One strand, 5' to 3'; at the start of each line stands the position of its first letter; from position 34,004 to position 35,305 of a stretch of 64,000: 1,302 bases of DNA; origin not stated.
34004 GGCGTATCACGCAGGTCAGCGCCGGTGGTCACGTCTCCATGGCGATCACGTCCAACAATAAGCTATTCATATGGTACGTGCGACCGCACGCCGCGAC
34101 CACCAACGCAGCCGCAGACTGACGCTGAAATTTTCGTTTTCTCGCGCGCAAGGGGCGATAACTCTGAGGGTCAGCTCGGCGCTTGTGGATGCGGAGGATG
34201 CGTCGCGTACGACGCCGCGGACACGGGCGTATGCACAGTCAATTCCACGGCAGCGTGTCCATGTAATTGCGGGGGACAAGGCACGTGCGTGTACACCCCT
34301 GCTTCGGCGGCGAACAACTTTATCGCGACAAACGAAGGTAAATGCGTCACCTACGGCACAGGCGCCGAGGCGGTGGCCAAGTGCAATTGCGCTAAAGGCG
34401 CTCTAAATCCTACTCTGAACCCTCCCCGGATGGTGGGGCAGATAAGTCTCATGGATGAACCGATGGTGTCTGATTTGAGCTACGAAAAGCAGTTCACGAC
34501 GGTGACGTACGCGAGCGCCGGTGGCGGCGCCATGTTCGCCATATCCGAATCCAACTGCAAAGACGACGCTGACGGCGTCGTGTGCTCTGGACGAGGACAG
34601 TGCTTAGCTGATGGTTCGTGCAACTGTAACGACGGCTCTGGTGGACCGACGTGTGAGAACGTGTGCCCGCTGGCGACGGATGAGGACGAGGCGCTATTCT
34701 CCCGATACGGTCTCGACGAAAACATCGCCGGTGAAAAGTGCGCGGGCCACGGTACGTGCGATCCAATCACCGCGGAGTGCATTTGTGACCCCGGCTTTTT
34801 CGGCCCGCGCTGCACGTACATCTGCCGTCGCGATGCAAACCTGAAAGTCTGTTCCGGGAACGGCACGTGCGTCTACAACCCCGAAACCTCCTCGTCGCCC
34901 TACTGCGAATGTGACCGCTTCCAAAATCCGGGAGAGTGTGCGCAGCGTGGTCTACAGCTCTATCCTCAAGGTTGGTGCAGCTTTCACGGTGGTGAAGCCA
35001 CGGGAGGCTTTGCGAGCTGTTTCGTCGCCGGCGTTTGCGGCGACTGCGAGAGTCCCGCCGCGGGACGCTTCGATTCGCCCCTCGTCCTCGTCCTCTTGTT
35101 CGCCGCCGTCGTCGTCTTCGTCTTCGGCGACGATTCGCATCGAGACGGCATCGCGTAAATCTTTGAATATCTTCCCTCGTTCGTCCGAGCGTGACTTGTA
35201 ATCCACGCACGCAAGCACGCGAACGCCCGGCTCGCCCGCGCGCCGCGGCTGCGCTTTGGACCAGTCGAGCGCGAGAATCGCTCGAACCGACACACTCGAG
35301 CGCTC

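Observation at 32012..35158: Nine-exon gene predicting a signal peptide, RCC1 beta-propeller, three EGF-like repeats and a C-terminal TM anchor: an apparently extracellular RCC1 propeller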

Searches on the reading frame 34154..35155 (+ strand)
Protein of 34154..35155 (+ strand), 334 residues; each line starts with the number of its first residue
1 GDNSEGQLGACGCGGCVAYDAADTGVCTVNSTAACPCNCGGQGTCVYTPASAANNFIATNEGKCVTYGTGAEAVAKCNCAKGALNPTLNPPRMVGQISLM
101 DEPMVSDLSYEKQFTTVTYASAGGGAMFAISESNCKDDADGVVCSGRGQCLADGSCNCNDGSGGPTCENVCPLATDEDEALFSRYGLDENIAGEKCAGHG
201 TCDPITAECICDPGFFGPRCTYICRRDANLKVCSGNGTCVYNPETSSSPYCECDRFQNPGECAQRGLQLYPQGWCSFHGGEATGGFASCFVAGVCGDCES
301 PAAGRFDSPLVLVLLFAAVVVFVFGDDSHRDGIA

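Call 17: find_homologous_proteins(query=window:34178-35155:+, max_evalue=0.001)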
Query seq(326 aa) (326 aa): 9 proteins with E <= 0.001 among 2003 candidates.
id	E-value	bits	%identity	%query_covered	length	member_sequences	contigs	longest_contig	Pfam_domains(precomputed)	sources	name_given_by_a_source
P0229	4.9e-189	646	97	89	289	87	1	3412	PF07974.20,PF23106.2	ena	-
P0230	1.1e-130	454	90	67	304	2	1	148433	PF07974.20,PF23106.2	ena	-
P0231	2.0e-115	404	60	90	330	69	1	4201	PF07974.20,PF23106.2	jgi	-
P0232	1.2e-111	392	57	92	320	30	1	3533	PF07974.20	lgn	-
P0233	4.7e-109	383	56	94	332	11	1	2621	-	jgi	-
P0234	4.2e-107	377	56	92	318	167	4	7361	PF07974.20,PF23106.2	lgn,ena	-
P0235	1.1e-97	346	54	98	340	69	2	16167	PF07974.20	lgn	-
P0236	4.1e-72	262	54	68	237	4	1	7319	PF07974.20,PF23106.2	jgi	-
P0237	5.9e-41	159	40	88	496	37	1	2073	PF00415.25,PF13540.13,PF25390.2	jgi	jgi:hypothetical protein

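Call 18: find_encoding_contigs(protein=P0230, flank=8000, max_places=3)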
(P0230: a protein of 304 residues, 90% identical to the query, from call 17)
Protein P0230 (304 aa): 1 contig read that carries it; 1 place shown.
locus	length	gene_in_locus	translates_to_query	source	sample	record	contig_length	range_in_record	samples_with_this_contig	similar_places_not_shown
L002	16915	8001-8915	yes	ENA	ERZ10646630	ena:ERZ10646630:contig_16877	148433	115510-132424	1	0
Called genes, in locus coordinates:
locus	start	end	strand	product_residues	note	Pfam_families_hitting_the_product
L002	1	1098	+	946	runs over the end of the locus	PF22928:INTS1_R4 (faint), PF01602:Adaptin_N, PF02985:HEAT (faint), PF12719:Cnd3 (faint), PF13646:HEAT_2 (weak), PF23271:HEAT_GCN1 (faint), PF12717:Cnd1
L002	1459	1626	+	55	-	-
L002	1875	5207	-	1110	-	PF00009:GTP_EFTU, PF03144:GTP_EFTU_D2, PF03764:EFG_IV (faint), PF22042:EF-G_D2, PF14492:EFG_III (weak), PF00679:EFG_C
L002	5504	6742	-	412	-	-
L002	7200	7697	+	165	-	PF25390:WD40_RLD, PF13540:RCC1_2, PF00415:RCC1 (weak)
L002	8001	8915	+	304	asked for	PF23106:EGF_Teneurin (faint), PF07974:EGF_2 (weak)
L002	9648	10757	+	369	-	-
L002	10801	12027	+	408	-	-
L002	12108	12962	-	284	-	-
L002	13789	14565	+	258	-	-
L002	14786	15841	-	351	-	PF07714:PK_Tyr_Ser-Thr, PF00069:Pkinase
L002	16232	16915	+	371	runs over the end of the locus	PF03638:TCR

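Call 19: find_encoding_contigs(protein=P0229, flank=8000, max_places=3)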
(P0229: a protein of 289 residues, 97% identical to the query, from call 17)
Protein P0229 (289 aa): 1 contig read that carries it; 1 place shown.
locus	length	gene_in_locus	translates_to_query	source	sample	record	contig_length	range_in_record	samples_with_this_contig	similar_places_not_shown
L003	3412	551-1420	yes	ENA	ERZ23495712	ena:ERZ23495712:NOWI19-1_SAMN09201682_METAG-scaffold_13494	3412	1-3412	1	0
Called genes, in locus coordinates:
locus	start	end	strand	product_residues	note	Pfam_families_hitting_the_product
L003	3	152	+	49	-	?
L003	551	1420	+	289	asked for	PF23106:EGF_Teneurin (faint), PF07974:EGF_2 (weak)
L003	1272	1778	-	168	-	-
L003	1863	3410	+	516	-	?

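Call 20: find_encoding_contigs(protein=P0235, flank=8000, max_places=3)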
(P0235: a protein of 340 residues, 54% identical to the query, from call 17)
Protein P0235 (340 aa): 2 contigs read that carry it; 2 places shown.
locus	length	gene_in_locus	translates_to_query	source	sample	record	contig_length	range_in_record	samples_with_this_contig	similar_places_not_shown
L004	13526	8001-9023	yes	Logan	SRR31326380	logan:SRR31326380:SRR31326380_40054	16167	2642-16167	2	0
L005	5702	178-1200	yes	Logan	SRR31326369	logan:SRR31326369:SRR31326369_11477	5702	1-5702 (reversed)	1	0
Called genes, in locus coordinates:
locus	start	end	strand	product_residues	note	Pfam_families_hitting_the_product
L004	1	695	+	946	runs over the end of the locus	PF01602:Adaptin_N, PF02985:HEAT (faint), PF12719:Cnd3 (faint), PF13646:HEAT_2 (weak), PF12717:Cnd1, PF22928:INTS1_R4 (faint), PF24436:INTS7_N (weak)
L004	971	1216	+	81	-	-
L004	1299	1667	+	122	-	PF00887:ACBP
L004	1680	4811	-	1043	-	PF00009:GTP_EFTU, PF03144:GTP_EFTU_D2, PF22042:EF-G_D2 (weak), PF14492:EFG_III (weak), PF00679:EFG_C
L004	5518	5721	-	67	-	-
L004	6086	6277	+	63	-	-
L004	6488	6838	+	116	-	PF25384:Alsin_RLD (weak), PF25390:WD40_RLD, PF13540:RCC1_2, PF00415:RCC1, PF13540:RCC1_2, PF00415:RCC1 (weak)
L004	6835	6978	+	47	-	-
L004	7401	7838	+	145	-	PF25390:WD40_RLD, PF13540:RCC1_2, PF00415:RCC1 (weak)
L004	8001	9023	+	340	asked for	PF07974:EGF_2 (weak)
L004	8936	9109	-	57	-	-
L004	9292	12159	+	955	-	PF14724:mit_SMPDase (faint)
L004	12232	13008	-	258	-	-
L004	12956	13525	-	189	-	?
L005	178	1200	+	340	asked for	PF07974:EGF_2 (weak)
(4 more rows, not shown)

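Call 49: search_solved_structures(query=window:34154-35155:+, max_evalue=1, show_alignments=2)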
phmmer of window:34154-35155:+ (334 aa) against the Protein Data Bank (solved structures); distinct sequences matched with E-value up to 1: 10.
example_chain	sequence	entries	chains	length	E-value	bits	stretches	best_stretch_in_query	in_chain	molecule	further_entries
8hna_B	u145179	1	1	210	0.00038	23.3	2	200-225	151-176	Scavenger receptor class F member 1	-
2e26_A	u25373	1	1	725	0.00088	22.1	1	194-225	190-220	Reelin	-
3a7q_A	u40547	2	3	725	0.00088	22.1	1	194-225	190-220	Reelin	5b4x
4z80_A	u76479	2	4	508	0.001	21.9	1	193-221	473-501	EGF family domain-containing protein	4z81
9ufe_EA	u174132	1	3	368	0.0015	21.3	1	143-244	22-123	OCM5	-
9ufe_CA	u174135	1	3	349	0.015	18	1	153-222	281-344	OCM3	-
3cfw_A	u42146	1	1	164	0.051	16.3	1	195-223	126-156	L-selectin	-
6a48_A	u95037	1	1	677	0.082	15.6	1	143-170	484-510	Reelin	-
5vc1_A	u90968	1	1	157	0.11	15.3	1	195-223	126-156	L-selectin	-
1fsb_A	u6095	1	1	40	0.2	14.4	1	195-223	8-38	P-SELECTIN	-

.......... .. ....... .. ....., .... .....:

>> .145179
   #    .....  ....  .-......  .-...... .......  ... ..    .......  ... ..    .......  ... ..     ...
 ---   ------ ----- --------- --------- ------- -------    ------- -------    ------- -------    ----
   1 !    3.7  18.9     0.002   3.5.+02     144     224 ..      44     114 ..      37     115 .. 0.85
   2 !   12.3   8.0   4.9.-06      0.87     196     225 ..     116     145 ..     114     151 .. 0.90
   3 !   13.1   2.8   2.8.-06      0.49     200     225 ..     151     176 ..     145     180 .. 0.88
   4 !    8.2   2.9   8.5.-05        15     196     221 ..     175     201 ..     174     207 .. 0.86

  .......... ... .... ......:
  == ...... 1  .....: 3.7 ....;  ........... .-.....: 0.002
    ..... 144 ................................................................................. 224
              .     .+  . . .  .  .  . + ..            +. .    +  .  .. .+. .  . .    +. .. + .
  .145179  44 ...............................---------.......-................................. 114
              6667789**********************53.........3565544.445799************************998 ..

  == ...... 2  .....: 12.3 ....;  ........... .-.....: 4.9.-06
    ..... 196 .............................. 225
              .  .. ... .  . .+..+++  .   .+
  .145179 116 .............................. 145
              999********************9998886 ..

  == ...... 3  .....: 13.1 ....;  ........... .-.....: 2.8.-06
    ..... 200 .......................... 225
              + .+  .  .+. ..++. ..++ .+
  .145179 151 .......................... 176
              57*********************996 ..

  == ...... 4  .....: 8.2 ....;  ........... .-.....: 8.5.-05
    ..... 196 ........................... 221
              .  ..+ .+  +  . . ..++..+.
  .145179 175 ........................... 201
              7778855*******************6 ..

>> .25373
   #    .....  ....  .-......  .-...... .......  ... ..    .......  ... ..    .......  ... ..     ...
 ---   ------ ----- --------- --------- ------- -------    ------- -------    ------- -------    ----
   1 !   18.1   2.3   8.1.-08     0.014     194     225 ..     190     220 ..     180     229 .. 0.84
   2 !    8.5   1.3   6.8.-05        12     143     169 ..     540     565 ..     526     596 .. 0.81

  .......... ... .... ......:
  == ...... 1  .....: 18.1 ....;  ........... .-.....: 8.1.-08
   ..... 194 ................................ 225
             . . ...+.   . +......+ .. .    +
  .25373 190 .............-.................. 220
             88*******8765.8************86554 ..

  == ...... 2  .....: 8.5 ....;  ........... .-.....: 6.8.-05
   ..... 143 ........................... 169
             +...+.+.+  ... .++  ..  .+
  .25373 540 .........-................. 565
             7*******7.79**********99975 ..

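Call 79: search_protein_representatives(protein=window:34154-35155:+)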
Query: 334 residues. Proteins with E-value up to 0.001 (for the whole library): 130; up to 1e-10: 24; up to 1e-30: 3. The best 130 are listed.
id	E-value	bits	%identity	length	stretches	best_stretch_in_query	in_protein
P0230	3.8e-131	454.3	90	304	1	46-264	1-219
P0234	1.5e-107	376.7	57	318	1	11-317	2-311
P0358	1.6e-32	129.9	74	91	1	167-256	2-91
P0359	6.4e-27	111.5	61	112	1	1-105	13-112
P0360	1.5e-25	106.9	48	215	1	164-319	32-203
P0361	3.5e-25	105.7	41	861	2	29-318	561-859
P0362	4.0e-24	102.2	38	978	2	34-259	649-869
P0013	2.3e-22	96.5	36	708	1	1-320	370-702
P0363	3.0e-22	96.1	40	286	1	88-317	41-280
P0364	4.9e-18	82.2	48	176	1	164-244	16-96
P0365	3.6e-17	79.4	44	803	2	115-267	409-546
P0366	6.6e-16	75.2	38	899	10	135-254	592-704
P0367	4.4e-14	69.2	43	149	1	215-319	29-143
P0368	4.5e-14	69.2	40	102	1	224-322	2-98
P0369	1.6e-13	67.4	39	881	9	135-263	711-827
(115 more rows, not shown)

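Call 80: search_protein_families(library=pfam, proteins=[P0361, P0362, P0365, P0366, P0369], max_evalue=0.0001)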
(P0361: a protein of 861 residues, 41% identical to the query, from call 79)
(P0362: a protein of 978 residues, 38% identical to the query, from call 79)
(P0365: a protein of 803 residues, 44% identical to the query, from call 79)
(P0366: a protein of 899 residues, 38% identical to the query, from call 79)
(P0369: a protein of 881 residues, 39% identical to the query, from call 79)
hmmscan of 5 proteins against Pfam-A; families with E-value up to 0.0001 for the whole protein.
P0361 (861 aa): 5 families
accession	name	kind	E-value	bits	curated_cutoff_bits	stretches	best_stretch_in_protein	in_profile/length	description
PF25390.1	WD40_RLD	-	3.1e-59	201.6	150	3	25-218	161-333/363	RCC1-like domain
PF00415.24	RCC1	-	1.5e-44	150.8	21.7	3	97-144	4-50/50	Regulator of chromosome condensation (RCC1) repeat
PF13540.12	RCC1_2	-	2.7e-37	126.1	22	3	185-213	2-30/30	Regulator of chromosome condensation (RCC1) repeat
PF07974.19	EGF_2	-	9.9e-07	29.5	22.1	1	728-754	5-32/32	EGF-like domain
PF25384.1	Alsin_RLD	-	2.9e-05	24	100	0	149-215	243-308/405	Alsin RCC1-like domain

P0362 (978 aa): 6 families
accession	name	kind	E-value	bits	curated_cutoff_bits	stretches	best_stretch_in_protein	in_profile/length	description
PF25390.1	WD40_RLD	-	1.5e-63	215.8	150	3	390-604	204-332/363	RCC1-like domain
PF00415.24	RCC1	-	1e-48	164.1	21.7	3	210-261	2-50/50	Regulator of chromosome condensation (RCC1) repeat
PF13540.12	RCC1_2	-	6.9e-39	131.1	22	4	478-507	1-30/30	Regulator of chromosome condensation (RCC1) repeat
PF25384.1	Alsin_RLD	-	1.2e-09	38.4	100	0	211-279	243-308/405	Alsin RCC1-like domain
PF07974.19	EGF_2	-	1.5e-07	32.1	22.1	1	800-831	5-32/32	EGF-like domain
PF23106.1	EGF_Teneurin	-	6.4e-05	23.4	24.3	1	803-832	5-28/30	Teneurin-like EGF domain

P0365 (803 aa): 4 families
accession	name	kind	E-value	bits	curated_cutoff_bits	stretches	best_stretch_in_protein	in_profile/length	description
PF25390.1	WD40_RLD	-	2.5e-71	241.3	150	2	2-177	96-256/363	RCC1-like domain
PF00415.24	RCC1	-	3.3e-60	200.9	21.7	5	13-64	1-50/50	Regulator of chromosome condensation (RCC1) repeat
PF13540.12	RCC1_2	-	3.5e-51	170.2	22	5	263-292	1-30/30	Regulator of chromosome condensation (RCC1) repeat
PF25384.1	Alsin_RLD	-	3.2e-13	50.2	100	0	2-72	282-354/405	Alsin RCC1-like domain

P0366 (899 aa): 5 families
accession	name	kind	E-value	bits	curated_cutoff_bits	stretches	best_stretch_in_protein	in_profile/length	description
PF07974.19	EGF_2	-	8.7e-41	138.4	22.1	3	355-385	6-32/32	EGF-like domain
PF23106.1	EGF_Teneurin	-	1.1e-40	137.7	24.3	2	354-386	2-28/30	Teneurin-like EGF domain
PF25024.1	EGF_TEN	-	1e-28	101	65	3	725-877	3-140/234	Teneurin EGF domain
PF00008.33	EGF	-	3.9e-12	46.6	21.5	0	802-830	4-31/32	EGF-like domain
PF05270.19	AbfB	-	8.4e-10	39.3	22.8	1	91-207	21-124/137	Alpha-L-arabinofuranosidase B (ABFB) domain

P0369 (881 aa): 5 families
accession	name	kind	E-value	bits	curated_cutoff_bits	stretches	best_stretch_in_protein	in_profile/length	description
PF23106.1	EGF_Teneurin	-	1.1e-42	144.1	24.3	2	476-506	5-29/30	Teneurin-like EGF domain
PF07974.19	EGF_2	-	1e-38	131.8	22.1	1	473-504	5-32/32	EGF-like domain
PF25024.1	EGF_TEN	-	1.6e-30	106.9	65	4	517-726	3-172/234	Teneurin EGF domain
PF05270.19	AbfB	-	2e-20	73.7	22.8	1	79-223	8-136/137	Alpha-L-arabinofuranosidase B (ABFB) domain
PF00008.33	EGF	-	2.1e-17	63.5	21.5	0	476-502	6-31/32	EGF-like domain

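Call 89: find_related_loci(query=window:34154-35155:+, collection=viral_contigs, flank=3000)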
Query window:34154-35155:+ (334 aa) in viral_contigs; peptide patterns used: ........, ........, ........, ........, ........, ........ (x = any residue, [..] = any of these).
2 stretches matched a pattern, but none encodes a relative of the query by tblastn (E <= 1e-3).
